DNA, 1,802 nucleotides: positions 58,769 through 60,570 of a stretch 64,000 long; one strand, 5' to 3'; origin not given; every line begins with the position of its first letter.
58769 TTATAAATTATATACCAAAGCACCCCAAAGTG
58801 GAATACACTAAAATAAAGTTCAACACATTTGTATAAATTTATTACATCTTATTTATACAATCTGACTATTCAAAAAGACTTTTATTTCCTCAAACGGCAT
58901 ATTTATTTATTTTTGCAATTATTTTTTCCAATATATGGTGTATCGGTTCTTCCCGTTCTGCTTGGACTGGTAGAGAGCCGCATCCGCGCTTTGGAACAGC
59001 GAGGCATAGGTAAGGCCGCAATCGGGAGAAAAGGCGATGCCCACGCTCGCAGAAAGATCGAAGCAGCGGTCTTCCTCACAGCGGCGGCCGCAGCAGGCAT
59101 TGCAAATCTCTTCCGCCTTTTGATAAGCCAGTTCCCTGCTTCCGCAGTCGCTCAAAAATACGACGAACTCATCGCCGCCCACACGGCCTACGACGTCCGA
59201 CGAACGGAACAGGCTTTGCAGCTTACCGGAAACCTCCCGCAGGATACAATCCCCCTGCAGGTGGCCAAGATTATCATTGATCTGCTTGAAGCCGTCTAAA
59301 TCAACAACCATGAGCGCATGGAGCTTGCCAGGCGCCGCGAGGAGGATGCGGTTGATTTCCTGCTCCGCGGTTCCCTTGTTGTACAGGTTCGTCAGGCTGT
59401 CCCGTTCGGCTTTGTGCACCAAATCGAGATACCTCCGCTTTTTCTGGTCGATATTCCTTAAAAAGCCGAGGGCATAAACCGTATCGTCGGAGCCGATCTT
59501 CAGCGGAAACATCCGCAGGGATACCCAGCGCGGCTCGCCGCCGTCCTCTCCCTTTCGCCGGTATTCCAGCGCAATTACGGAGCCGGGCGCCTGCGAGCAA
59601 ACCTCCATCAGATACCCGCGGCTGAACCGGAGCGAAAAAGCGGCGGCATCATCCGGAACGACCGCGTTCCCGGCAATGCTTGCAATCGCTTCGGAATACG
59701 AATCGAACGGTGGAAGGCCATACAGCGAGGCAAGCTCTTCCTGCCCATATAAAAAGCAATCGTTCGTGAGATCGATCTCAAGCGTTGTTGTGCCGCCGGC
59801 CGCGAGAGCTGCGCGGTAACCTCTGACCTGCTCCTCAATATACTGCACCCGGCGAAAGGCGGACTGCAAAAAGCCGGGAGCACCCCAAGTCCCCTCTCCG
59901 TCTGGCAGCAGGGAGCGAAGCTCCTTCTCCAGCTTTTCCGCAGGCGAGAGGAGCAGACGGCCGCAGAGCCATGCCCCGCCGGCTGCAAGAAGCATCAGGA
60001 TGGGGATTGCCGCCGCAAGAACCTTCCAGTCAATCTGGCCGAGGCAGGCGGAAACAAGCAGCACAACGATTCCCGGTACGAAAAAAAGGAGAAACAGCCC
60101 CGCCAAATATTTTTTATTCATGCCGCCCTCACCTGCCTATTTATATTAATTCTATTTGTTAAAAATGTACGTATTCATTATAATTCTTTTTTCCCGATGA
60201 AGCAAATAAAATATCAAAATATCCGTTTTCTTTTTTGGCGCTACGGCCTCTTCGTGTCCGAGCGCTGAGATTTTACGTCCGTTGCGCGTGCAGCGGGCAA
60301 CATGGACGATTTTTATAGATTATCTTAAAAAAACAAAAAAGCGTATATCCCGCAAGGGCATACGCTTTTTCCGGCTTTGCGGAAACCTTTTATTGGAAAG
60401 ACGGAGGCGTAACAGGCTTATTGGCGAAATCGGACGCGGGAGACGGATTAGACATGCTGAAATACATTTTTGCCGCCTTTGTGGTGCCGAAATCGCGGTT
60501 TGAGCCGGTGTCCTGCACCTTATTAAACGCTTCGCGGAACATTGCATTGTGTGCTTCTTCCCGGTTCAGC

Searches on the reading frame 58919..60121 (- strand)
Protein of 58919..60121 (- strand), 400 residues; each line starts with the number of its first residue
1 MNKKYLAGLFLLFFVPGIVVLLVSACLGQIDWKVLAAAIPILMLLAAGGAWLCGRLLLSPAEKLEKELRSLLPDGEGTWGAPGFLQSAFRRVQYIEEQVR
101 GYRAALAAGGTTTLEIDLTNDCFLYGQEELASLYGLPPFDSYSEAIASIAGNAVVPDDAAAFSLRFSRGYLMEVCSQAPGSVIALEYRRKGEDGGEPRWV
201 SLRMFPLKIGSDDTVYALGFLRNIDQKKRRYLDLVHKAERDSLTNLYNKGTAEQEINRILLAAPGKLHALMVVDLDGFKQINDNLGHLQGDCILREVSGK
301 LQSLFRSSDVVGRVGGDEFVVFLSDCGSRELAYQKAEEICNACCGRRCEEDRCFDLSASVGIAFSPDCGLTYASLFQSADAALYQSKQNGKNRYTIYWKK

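Call 15: find_encoding_contigs(protein=window:58919-60121:-, flank=5000, max_places=10)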
Protein window:58919-60121:- (400 aa): 23 contigs read that carry it; 4 places shown.
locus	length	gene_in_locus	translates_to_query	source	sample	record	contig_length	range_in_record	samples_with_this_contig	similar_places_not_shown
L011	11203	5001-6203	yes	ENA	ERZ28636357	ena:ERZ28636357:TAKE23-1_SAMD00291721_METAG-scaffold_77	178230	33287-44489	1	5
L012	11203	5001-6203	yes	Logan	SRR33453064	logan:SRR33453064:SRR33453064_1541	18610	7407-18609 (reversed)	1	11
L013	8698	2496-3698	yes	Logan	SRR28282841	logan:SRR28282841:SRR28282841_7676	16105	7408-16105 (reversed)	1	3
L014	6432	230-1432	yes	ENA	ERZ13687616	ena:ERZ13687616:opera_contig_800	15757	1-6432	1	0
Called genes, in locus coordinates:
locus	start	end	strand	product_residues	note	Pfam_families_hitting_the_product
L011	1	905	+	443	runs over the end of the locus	PF02812:ELFV_dehydrog_N, PF00208:ELFV_dehydrog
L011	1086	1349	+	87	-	-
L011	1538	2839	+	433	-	PF00501:AMP-binding, PF04443:LuxE (weak), PF14535:AMP-binding_C_2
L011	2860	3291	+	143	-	PF01842:ACT (faint), PF13291:ACT_4 (faint), PF19571:ACT_8, PF22629:ACT_AHAS_ss (faint)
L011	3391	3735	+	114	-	PF01187:MIF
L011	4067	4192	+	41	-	PF05067:Mn_catalase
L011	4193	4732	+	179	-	PF02915:Rubrerythrin (faint), PF05067:Mn_catalase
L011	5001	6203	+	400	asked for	PF00990:GGDEF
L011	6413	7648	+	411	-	PF28597:T2SSF_N (weak), PF00482:T2SSF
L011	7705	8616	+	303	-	PF11104:PilM_2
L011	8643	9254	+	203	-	PF05137:PilN (faint)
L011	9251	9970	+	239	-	-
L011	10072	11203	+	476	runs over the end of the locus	-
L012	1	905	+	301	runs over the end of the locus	?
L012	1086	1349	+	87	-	-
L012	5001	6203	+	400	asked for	PF00990:GGDEF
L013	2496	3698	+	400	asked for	PF00990:GGDEF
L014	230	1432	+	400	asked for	PF00990:GGDEF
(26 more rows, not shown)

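Call 29: find_encoding_contigs(protein=L011:1538-2839:+, flank=10000, max_places=2)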
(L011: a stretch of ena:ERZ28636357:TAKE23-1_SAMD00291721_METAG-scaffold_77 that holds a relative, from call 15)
Protein L011:1538-2839:+ (433 aa): 23 contigs read that carry it; 2 places shown.
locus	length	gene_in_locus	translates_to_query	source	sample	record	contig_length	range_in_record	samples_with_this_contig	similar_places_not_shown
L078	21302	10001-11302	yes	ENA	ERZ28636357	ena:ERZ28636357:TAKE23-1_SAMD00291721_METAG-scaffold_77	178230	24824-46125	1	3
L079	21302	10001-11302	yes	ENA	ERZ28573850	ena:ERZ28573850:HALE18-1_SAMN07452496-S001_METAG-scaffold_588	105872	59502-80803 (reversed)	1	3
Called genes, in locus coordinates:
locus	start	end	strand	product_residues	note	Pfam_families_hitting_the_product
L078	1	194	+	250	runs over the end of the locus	PF01479:S4, PF00849:PseudoU_synth_2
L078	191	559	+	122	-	-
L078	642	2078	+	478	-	PF01039:Carboxyl_trans, PF03255:ACCA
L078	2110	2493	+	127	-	-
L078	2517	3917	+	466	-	PF00682:HMGL-like, PF02436:PYC_OADA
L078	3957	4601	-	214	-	PF00081:Sod_Fe_N, PF02777:Sod_Fe_C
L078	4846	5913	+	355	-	PF01063:Aminotran_4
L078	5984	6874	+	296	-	PF00849:PseudoU_synth_2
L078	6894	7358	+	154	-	PF02664:LuxS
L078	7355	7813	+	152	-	-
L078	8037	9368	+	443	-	PF02812:ELFV_dehydrog_N, PF00208:ELFV_dehydrog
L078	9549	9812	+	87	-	-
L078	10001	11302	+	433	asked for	PF00501:AMP-binding, PF04443:LuxE (weak), PF14535:AMP-binding_C_2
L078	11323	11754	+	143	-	PF01842:ACT (faint), PF13291:ACT_4 (faint), PF19571:ACT_8, PF22629:ACT_AHAS_ss (faint)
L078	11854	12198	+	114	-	PF01187:MIF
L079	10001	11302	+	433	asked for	PF00501:AMP-binding, PF04443:LuxE (weak), PF14535:AMP-binding_C_2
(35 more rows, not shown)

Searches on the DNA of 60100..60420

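Call 9: search_rna_families(source=window, start=60100, end=60420, threshold=evalue, max_evalue=10, show_alignments=3)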
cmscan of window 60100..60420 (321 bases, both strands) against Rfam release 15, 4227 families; matches with E-value up to 10: 11.
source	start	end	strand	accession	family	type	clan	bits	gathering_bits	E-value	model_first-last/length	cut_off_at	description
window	60338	60371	-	RF02503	Atu_C9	Gene; sRNA;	-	25.5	40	5.6e-05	160-192/192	no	Rhizobiales sRNA Atu_C9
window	60331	60368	+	RF02503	Atu_C9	Gene; sRNA;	-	18.6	40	0.0052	156-192/192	no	Rhizobiales sRNA Atu_C9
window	60276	60377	+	RF04312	trpB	Cis-reg;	-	17.4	59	5.4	1-107/107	no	trpB ncRNA motif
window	60329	60399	-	RF04312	trpB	Cis-reg;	-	16.9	59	6.8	1-107/107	no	trpB ncRNA motif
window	60175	60242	+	RF02075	STnc230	Gene; sRNA;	-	16.3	50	8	1-83/83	no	Enterobacterial sRNA STnc230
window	60320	60377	+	RF02066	STnc320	Gene; sRNA;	-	16.1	50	1.5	1-55/55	no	Salmonella enterica sRNA STnc320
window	60306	60368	+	RF02844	RefA9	Gene; antisense;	-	15.7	49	6.9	1-64/64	no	Enterococcus sRNA A9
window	60329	60370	-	RF04343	Plastid-psbA-2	Cis-reg;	CL00153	13.6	55.8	9.8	1-60/60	no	Plastid-psbA-2 3UTR RNA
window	60247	60268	-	RF02946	cow-rumen-1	Gene; sRNA;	-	11.9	53.4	6.3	1-61/61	no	cow-rumen-1 RNA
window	60100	60156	-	RF01478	rli47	Gene; sRNA;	-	11.5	200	0.54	1-57/508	3'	Listeria sRNA rli47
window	60214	60420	+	RF01469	rli33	Gene; sRNA;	CL00114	8.3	46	4.6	1-219/532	3'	Listeria sRNA rli33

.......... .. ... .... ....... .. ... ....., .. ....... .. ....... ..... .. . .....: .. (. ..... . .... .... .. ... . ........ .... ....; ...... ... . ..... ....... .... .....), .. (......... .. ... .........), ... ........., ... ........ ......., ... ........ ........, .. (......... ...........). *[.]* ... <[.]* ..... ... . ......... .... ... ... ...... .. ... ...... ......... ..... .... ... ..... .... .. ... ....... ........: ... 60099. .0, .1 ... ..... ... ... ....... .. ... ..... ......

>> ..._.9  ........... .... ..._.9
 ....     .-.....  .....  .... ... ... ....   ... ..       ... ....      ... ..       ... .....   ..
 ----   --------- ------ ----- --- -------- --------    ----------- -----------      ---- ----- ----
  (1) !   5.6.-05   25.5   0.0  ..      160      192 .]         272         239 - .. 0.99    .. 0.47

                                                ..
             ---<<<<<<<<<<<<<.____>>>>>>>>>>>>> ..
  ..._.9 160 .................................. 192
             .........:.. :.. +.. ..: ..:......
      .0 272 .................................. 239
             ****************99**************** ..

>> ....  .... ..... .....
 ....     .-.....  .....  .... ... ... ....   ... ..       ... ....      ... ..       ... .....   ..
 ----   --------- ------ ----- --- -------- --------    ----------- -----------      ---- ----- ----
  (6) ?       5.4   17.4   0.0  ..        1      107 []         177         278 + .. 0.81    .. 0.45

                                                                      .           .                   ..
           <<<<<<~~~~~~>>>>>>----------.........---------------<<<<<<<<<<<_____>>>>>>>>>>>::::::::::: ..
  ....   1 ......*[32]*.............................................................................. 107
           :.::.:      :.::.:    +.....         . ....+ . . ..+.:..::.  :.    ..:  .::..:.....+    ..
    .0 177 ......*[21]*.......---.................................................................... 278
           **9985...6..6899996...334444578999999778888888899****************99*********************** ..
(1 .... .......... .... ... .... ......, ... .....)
